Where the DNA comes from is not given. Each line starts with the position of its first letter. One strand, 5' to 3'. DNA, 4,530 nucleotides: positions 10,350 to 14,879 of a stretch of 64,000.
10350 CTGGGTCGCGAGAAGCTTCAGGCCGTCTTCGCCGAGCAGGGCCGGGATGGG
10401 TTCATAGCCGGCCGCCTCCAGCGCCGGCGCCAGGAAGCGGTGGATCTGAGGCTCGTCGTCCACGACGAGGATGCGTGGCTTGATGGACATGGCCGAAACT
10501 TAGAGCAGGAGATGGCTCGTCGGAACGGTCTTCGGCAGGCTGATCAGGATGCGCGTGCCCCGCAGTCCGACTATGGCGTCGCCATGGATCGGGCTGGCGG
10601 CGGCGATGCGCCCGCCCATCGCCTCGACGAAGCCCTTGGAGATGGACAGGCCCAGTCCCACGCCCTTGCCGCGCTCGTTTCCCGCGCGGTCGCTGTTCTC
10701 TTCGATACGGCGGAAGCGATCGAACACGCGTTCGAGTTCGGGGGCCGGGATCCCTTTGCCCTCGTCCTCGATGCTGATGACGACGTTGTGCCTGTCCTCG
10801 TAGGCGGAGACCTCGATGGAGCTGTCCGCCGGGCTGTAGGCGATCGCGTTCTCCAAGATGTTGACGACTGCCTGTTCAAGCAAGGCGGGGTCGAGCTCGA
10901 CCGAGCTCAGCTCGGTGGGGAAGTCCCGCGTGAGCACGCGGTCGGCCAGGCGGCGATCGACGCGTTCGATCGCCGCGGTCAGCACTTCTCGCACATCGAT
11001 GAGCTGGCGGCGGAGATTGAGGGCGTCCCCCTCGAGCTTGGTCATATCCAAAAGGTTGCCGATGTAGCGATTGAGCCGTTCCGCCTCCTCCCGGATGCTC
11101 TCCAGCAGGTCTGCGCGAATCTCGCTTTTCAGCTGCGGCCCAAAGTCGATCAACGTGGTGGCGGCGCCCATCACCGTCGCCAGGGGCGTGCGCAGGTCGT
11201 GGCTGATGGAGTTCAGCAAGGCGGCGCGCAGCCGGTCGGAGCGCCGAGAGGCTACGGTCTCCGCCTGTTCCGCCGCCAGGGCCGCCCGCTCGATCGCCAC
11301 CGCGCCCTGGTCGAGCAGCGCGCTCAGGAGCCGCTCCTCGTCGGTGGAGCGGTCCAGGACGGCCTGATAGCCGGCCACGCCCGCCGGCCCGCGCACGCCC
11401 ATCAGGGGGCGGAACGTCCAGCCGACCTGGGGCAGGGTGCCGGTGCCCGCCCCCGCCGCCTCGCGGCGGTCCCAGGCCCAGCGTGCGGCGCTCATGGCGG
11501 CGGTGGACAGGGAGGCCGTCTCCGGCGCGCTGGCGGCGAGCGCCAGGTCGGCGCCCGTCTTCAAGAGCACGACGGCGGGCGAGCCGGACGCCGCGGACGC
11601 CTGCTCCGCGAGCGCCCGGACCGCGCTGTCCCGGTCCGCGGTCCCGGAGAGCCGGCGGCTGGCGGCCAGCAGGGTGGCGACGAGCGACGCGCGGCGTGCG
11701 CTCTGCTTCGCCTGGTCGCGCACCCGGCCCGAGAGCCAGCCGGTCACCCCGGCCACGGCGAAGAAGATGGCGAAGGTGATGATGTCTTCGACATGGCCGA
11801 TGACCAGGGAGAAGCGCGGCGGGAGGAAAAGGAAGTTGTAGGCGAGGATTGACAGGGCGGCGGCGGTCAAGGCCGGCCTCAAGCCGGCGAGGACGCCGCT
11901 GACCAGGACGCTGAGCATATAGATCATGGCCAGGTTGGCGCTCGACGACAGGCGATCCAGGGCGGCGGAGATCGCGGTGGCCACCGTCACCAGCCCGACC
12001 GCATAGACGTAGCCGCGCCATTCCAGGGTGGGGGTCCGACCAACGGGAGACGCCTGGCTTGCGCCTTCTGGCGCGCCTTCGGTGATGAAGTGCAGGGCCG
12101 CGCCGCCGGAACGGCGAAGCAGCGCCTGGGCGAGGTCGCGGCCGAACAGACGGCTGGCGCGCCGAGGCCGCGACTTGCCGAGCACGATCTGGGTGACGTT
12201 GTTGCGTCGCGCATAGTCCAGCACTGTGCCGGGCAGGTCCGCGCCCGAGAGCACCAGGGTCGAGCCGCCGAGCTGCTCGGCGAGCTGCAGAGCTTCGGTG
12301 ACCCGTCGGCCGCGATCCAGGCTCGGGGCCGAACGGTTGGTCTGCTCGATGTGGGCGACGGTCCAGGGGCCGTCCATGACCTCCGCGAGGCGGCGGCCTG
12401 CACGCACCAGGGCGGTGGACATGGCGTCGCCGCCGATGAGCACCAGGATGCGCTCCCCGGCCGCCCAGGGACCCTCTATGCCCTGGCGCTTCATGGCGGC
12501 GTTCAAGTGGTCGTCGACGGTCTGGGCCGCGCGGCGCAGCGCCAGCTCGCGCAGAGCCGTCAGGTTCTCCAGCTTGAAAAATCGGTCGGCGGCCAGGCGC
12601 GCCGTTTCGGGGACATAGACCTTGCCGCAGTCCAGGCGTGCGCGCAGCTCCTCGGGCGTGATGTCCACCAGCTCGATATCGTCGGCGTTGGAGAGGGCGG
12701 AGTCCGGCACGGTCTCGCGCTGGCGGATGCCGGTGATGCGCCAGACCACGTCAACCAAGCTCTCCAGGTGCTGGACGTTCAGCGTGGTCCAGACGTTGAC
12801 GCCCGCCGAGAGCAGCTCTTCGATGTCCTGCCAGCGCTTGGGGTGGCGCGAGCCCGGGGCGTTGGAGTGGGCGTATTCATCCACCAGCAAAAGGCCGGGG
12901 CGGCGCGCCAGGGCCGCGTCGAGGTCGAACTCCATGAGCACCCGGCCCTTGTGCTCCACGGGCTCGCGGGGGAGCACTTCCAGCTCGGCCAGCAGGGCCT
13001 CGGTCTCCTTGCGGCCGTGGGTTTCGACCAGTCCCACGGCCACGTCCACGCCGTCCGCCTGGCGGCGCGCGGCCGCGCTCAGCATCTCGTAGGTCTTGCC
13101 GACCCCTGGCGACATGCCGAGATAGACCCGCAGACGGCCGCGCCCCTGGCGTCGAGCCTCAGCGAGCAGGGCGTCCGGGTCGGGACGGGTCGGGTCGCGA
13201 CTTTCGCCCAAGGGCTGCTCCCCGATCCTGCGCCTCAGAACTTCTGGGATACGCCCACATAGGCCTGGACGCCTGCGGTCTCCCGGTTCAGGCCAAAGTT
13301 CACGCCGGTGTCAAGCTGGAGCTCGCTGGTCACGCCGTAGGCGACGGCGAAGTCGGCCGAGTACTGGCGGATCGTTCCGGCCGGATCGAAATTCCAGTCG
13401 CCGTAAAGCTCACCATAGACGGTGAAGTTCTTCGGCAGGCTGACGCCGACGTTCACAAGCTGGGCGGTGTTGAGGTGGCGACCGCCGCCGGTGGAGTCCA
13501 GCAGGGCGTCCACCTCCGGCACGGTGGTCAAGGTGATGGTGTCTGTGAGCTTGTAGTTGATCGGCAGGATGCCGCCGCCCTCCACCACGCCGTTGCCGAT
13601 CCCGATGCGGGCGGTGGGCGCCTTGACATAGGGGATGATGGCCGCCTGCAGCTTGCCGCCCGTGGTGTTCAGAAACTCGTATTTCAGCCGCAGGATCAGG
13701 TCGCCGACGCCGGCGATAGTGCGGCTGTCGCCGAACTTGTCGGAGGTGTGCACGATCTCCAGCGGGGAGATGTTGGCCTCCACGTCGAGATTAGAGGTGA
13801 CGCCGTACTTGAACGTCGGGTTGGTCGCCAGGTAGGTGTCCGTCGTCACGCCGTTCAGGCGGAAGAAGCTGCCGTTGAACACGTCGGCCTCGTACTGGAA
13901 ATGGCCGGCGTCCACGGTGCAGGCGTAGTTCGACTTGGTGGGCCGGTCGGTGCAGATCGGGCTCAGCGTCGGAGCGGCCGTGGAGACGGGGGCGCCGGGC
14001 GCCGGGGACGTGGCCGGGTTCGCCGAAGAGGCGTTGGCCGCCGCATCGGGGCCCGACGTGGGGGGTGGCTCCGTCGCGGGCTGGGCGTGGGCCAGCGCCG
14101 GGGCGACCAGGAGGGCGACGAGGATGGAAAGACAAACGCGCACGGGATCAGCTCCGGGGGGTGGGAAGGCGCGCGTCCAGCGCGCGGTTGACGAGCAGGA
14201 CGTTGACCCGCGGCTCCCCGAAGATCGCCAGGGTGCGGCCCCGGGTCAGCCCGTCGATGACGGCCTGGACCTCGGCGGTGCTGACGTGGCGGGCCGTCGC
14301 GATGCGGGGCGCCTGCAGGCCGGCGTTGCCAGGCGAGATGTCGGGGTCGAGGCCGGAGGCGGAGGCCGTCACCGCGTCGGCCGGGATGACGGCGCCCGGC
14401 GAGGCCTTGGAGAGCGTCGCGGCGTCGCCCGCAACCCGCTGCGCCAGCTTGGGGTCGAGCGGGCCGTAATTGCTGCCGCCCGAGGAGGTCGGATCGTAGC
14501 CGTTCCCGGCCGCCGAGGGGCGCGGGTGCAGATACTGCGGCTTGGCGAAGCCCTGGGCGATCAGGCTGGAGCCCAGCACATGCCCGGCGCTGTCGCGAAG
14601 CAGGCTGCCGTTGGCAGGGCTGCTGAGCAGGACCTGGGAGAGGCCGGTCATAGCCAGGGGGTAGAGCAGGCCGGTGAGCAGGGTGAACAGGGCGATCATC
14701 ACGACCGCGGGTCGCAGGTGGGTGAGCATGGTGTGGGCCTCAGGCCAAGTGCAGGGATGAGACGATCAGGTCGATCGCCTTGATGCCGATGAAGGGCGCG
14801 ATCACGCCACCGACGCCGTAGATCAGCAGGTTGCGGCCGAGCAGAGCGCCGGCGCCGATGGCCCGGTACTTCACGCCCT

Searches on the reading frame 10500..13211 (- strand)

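Call 11: search_protein_families(library=pfam, proteins=[window:10500-13211:-], max_evalue=0.001)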
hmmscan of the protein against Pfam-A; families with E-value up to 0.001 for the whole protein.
window:10500-13211:- (903 aa): 5 families
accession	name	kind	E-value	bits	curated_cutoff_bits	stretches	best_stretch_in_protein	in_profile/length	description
PF02702.23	KdpD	-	9.3e-92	306.6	26.1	1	24-232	2-210/210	Osmosensitive K+ channel His kinase sensor domain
PF13493.11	DUF4118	-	4e-29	101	28.4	1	401-507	1-107/107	Domain of unknown function (DUF4118)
PF02518.31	HATPase_c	-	2.6e-22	79.8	26.4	1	774-895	2-110/111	Histidine kinase-, DNA gyrase B-, and HSP90-like ATPase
PF00512.31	HisKA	-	1.9e-15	57.1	26.9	1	662-727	2-64/66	His Kinase A (phospho-acceptor) domain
PF13589.12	HATPase_c_3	-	7.7e-06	26.4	25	1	778-856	3-78/137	Histidine kinase-, DNA gyrase B-, and HSP90-like ATPase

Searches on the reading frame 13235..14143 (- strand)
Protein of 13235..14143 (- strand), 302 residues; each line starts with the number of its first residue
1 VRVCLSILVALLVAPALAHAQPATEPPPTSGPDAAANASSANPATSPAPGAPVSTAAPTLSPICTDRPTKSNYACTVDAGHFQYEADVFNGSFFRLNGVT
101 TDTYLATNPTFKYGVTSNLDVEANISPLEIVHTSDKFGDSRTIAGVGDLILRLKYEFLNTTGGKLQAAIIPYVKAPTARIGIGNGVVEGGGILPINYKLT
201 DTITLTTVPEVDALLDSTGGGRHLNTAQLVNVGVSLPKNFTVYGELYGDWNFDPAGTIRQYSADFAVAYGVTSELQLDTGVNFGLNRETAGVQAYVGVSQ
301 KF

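Call 11: search_protein_families(library=pfam, proteins=[window:13235-14143:-], max_evalue=0.001)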
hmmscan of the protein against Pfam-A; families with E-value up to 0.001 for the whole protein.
window:13235-14143:- (302 aa): 1 family
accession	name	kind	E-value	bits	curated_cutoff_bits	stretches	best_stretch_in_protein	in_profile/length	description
PF13557.12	Phenol_MetA_deg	-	3.1e-13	50.8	22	1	65-302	1-242/242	Putative MetA-pathway of phenol degradation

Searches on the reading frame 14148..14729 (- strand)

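Call 12: search_protein_families(library=pfam, proteins=[window:14148-14729:-], max_evalue=0.001)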
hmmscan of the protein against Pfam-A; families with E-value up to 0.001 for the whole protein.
window:14148-14729:- (193 aa): 1 family
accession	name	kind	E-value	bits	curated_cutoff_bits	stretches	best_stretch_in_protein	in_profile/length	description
PF02669.20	KdpC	-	1.6e-64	217.5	24.1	1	5-185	1-181/182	K+-transporting ATPase, c chain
